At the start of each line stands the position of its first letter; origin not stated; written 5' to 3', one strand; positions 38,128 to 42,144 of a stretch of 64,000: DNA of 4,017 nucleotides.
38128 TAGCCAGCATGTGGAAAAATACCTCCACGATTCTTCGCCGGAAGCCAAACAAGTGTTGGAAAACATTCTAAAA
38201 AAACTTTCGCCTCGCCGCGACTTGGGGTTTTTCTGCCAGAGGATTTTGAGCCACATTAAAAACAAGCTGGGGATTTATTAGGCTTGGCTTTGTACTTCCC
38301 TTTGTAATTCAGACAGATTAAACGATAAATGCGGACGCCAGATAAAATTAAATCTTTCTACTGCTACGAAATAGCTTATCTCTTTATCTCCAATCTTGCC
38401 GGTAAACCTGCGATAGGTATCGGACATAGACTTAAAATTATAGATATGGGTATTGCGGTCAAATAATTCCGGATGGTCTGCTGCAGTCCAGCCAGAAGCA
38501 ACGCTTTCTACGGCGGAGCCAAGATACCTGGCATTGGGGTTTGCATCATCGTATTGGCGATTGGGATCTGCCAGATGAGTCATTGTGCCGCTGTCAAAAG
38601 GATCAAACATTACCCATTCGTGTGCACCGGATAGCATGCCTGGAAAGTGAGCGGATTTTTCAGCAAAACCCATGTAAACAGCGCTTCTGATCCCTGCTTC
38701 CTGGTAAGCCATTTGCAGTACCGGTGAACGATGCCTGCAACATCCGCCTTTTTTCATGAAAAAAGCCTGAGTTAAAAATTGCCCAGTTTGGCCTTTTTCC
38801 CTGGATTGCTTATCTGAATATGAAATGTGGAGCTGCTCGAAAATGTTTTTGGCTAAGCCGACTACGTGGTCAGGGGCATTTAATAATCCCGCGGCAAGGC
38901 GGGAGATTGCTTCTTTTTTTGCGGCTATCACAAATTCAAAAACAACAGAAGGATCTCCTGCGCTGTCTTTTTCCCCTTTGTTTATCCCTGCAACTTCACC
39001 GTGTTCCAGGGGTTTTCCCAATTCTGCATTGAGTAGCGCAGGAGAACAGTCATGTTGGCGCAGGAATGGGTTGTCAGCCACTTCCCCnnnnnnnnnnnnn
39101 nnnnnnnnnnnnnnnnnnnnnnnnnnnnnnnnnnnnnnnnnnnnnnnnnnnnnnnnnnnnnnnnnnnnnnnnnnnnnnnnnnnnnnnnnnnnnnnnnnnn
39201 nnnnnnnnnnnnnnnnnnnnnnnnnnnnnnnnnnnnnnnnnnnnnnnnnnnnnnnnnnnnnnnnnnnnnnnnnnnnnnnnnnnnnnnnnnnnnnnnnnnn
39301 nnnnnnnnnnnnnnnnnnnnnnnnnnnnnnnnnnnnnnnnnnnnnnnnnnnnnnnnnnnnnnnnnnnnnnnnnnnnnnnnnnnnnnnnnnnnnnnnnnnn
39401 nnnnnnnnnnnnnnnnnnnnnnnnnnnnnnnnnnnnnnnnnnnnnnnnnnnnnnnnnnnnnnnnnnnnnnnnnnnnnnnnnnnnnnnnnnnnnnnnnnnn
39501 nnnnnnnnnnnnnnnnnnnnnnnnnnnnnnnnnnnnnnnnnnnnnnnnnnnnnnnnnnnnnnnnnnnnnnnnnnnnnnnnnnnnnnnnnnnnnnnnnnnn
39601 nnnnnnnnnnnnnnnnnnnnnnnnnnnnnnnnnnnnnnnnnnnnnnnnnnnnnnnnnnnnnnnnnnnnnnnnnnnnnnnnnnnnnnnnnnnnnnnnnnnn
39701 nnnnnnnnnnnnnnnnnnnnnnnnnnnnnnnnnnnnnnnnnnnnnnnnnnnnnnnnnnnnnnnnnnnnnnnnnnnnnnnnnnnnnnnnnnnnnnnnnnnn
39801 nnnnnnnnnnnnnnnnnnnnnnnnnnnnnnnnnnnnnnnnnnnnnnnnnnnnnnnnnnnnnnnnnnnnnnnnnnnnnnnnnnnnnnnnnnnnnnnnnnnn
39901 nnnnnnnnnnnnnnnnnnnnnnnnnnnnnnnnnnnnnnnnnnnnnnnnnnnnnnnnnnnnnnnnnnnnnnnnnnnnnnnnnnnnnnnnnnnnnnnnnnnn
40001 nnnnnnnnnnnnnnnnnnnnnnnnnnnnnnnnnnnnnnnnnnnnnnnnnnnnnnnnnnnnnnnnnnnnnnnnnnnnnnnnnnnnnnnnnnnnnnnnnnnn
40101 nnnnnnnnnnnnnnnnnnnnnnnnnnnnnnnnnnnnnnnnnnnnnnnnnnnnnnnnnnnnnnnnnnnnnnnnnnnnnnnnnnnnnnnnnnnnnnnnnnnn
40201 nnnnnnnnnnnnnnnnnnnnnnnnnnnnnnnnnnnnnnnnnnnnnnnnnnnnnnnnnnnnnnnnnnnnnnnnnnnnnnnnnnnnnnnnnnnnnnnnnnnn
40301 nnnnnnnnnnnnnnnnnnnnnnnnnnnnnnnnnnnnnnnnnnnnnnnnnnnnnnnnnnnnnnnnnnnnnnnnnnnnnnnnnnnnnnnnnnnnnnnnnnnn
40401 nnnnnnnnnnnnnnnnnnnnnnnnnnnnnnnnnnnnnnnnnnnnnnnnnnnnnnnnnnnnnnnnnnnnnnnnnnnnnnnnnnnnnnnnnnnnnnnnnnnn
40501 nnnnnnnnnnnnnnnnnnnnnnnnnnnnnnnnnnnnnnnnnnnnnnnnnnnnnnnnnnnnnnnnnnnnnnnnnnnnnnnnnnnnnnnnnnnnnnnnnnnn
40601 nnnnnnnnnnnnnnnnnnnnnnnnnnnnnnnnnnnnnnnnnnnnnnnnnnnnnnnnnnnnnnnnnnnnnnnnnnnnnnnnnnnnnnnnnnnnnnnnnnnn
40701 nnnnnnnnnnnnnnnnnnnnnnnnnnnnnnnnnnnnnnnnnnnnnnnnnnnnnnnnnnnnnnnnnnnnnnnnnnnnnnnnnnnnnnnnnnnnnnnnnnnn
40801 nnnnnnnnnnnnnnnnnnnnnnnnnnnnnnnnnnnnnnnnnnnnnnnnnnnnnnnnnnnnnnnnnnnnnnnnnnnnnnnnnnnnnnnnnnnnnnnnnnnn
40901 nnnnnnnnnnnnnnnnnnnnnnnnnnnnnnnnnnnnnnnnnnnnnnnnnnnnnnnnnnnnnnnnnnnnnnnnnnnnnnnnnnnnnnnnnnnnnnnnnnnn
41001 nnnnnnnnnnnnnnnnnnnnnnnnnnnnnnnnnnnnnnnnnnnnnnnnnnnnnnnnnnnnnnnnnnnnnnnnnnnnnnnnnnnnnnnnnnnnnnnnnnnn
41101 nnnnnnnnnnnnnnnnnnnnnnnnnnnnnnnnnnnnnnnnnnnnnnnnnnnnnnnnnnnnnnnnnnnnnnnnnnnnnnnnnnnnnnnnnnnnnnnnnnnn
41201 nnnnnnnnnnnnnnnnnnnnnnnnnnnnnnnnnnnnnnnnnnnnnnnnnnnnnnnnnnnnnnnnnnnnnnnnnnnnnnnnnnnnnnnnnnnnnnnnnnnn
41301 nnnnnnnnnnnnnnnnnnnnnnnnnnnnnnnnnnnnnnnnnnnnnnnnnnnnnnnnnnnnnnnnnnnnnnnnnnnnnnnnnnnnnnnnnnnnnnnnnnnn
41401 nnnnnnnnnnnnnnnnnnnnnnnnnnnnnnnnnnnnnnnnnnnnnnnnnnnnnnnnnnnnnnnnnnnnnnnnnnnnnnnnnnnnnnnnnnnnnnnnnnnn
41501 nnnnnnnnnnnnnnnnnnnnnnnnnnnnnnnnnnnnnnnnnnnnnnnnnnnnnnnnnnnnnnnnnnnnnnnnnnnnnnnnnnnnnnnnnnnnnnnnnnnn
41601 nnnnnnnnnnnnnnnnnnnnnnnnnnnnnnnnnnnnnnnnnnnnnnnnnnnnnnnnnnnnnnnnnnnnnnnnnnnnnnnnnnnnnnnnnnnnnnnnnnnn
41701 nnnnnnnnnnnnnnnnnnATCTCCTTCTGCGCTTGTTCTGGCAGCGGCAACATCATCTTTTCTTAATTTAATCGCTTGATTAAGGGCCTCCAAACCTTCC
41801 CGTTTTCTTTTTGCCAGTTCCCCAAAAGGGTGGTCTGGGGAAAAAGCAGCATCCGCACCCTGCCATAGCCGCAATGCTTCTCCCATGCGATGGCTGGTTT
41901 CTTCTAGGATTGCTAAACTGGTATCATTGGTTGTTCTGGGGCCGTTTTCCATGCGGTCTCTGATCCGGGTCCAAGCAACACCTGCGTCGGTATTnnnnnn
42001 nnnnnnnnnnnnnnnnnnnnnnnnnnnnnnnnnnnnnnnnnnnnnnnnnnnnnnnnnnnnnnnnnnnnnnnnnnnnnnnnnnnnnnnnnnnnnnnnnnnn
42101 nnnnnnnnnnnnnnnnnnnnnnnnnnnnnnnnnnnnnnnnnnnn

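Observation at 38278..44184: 1968-aa protein combines a PP2C phosphatase domain with a C-terminal transglutaminase-like Cys-His-Asp domain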

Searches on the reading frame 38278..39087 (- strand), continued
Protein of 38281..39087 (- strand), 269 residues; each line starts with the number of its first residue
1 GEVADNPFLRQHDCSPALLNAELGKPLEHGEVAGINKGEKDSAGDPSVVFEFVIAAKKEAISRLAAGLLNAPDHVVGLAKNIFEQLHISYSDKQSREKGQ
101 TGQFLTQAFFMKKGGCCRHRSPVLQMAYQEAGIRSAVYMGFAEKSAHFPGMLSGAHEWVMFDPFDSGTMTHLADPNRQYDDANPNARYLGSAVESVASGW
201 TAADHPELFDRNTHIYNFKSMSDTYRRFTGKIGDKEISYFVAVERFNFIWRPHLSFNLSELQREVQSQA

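Call 79: find_encoding_contigs(protein=P0006, flank=10000, max_places=1)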
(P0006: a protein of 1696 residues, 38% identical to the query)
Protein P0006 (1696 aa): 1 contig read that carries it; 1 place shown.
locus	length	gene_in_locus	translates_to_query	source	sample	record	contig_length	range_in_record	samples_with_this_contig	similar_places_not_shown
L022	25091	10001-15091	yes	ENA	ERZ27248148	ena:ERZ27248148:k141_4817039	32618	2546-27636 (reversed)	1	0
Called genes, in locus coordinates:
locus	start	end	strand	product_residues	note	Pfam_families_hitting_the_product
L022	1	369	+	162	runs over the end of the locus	-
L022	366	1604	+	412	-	PF14341:PilX_N (weak), PF23981:DUF7305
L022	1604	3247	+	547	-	PF11104:PilM_2, PF14450:FtsA (weak)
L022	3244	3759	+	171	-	PF04612:T2SSM (weak)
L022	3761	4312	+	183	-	PF11356:T2SSC (weak), PF23893:Y4YQ_C (weak)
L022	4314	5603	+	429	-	PF21305:type_II_gspD_N0 (weak), PF07660:STN (weak), PF03958:Secretin_N, PF00263:Secretin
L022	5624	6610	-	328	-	PF01210:NAD_Gly3P_dh_N, PF02558:ApbA (weak), PF03807:F420_oxidored (faint), PF07479:NAD_Gly3P_dh_C, PF20618:GPD_NAD_C_bact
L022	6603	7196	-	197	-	PF02660:G3P_acyltransf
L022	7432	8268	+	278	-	-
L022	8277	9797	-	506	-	PF00069:Pkinase, PF07714:PK_Tyr_Ser-Thr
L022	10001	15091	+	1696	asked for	PF01841:Transglut_core (weak)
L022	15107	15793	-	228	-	-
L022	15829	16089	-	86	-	PF03144:GTP_EFTU_D2 (weak)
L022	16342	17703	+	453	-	PF00309:Sigma54_AID, PF04963:Sigma54_CBD, PF01381:HTH_3 (faint), PF04552:Sigma54_DBD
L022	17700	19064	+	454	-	PF00072:Response_reg, PF00158:Sigma54_activat, PF13191:AAA_16 (weak), PF14532:Sigma54_activ_2, PF07728:AAA_5, PF25601:AAA_lid_14, PF02954:HTH_8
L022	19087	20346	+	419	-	PF05221:AdoHcyase, PF02826:2-Hacid_dh_C (weak), PF00670:AdoHcyase_NAD, PF07991:KARI_N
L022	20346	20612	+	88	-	PF18910:DUF5665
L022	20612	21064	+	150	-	PF01252:Peptidase_A8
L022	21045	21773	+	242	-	PF01790:LGT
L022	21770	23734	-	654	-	PF17764:PriA_3primeBD, PF00270:DEAD, PF04851:ResIII, PF18319:Zn_ribbon_PriA (weak), PF00271:Helicase_C, PF18074:PriA_C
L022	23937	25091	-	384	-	PF02441:Flavoprotein, PF04127:DFP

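Call 80: find_encoding_contigs(protein=P0004, flank=8000, max_places=1)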
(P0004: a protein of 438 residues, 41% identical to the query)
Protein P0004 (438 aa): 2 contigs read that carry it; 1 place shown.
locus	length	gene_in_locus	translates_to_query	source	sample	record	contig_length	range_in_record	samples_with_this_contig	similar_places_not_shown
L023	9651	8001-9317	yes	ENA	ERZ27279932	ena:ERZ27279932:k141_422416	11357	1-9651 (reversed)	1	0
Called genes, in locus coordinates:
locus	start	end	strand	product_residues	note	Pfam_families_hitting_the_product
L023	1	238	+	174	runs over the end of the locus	PF01844:HNH, PF13395:HNH_4, PF14279:HNH_5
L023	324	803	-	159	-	-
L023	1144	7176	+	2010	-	PF00990:GGDEF (faint)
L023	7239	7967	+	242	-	-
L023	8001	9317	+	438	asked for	PF01841:Transglut_core (weak)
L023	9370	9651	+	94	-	?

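Call 81: find_encoding_contigs(protein=P0018, flank=8000, max_places=1)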
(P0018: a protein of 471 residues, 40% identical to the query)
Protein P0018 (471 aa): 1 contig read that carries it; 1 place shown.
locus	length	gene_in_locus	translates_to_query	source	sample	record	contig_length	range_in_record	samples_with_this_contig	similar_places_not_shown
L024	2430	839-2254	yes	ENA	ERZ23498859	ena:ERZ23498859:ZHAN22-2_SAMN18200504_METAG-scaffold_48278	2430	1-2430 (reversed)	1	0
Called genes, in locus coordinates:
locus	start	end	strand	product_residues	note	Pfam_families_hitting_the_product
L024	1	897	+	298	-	?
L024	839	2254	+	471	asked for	PF00498:FHA, PF16697:Yop-YscD_cpl, PF01841:Transglut_core (weak)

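Call 82: find_encoding_contigs(protein=P0024, flank=8000, max_places=1)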
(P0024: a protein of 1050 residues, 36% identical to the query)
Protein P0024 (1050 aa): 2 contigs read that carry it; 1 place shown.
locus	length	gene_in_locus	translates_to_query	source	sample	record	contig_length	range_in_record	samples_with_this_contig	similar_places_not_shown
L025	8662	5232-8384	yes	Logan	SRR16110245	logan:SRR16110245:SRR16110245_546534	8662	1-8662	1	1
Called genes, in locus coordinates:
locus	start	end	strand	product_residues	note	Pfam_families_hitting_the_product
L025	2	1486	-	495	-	?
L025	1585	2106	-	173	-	-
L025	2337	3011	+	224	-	-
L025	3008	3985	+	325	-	-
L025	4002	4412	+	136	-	-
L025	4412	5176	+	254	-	-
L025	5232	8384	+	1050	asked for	-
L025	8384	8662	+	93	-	?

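Call 88: search_protein_families(library=pfam, proteins=[P0015, P0022, P0023, P0025, P0026, P0027], max_evalue=0.001)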
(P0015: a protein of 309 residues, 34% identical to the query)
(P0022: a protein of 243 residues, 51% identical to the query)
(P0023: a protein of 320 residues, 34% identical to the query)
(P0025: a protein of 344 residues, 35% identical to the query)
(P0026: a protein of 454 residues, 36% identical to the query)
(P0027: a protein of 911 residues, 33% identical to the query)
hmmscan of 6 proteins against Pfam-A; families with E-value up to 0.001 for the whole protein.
P0015 (309 aa): 1 family
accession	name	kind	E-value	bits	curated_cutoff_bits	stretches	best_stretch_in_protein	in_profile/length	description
PF01841.26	Transglut_core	-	7.6e-05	23.4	23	1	147-224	16-100/108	Transglutaminase-like superfamily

P0022 (243 aa): 2 families
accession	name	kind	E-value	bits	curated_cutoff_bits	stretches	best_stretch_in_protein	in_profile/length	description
PF01841.26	Transglut_core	-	3.4e-07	30.9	23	1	92-153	31-98/108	Transglutaminase-like superfamily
PF13471.12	Transglut_core3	-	0.00032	21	26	1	104-151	47-97/117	Transglutaminase-like superfamily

P0023 (320 aa): 1 family
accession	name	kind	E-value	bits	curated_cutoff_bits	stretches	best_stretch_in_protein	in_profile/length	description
PF01841.26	Transglut_core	-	1.2e-06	29.1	23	1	179-261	14-97/108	Transglutaminase-like superfamily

P0025 (344 aa): 1 family
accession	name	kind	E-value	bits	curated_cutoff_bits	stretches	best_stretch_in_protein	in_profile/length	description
PF01841.26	Transglut_core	-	2.5e-08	34.6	23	1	208-290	11-99/108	Transglutaminase-like superfamily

P0026 (454 aa): 3 families
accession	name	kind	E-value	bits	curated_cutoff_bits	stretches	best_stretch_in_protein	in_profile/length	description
PF00498.31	FHA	-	7.3e-18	65.2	20.7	1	38-104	1-67/67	FHA domain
PF16697.10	Yop-YscD_cpl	-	1.2e-11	45.2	33.2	1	36-111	17-91/94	Inner membrane component of T3SS, cytoplasmic domain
PF01841.26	Transglut_core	-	1.1e-05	26.1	23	1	293-379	8-98/108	Transglutaminase-like superfamily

P0027 (911 aa): 1 family
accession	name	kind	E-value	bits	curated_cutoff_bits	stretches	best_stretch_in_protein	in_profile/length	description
PF01841.26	Transglut_core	-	6.7e-06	26.8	23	1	208-286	14-96/108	Transglutaminase-like superfamily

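Call 91: find_encoding_contigs(protein=P0002, flank=5000, max_places=2)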
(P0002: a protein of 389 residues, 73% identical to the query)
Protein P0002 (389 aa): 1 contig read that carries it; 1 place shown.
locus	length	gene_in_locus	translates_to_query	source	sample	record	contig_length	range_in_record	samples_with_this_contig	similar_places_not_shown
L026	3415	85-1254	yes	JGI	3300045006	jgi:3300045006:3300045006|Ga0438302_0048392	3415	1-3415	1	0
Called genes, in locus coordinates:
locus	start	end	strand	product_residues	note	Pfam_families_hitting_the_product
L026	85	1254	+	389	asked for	-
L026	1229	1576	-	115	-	-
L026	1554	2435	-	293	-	PF13620:CarboxypepD_reg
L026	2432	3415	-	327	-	?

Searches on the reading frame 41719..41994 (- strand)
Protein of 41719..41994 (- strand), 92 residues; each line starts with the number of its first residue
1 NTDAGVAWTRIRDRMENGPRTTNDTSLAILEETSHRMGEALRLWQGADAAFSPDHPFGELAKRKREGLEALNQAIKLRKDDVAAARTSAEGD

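Call 72: predict_structure(alignment_id=A6)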
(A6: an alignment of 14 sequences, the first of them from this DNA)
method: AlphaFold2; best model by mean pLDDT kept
length: 92 residues; sequences in the alignment: 14
mean_pLDDT: 82.4   pTM: 0.64
mean pLDDT of the five models: 82.4, 81.8, 79.2, 76.1, 75.0
residues with pLDDT >= 90: 39; 70-90: 32; 50-70: 20; < 50: 1
segments of 3 or more residues with pLDDT < 50: none
pLDDT, mean of each block of 10 residues (from residue 1): 60 64 77 92 92 88 91 91 89 78
secondary structure, 60 per line:
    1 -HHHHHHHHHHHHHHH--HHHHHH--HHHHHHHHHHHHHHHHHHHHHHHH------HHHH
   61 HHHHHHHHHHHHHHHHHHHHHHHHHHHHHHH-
elements in order: H2-16 H19-24 H27-50 H57-91
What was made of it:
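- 41095..43182 (-): Seven ~100-aa helical-hairpin repeats anchored on a Trp ('L..W[EQ]......P'), at W380, W474, W581, W676, W774, W879 and W978. AF2 model of one unit has pLDDT 82.4 and is all helical (call 72).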
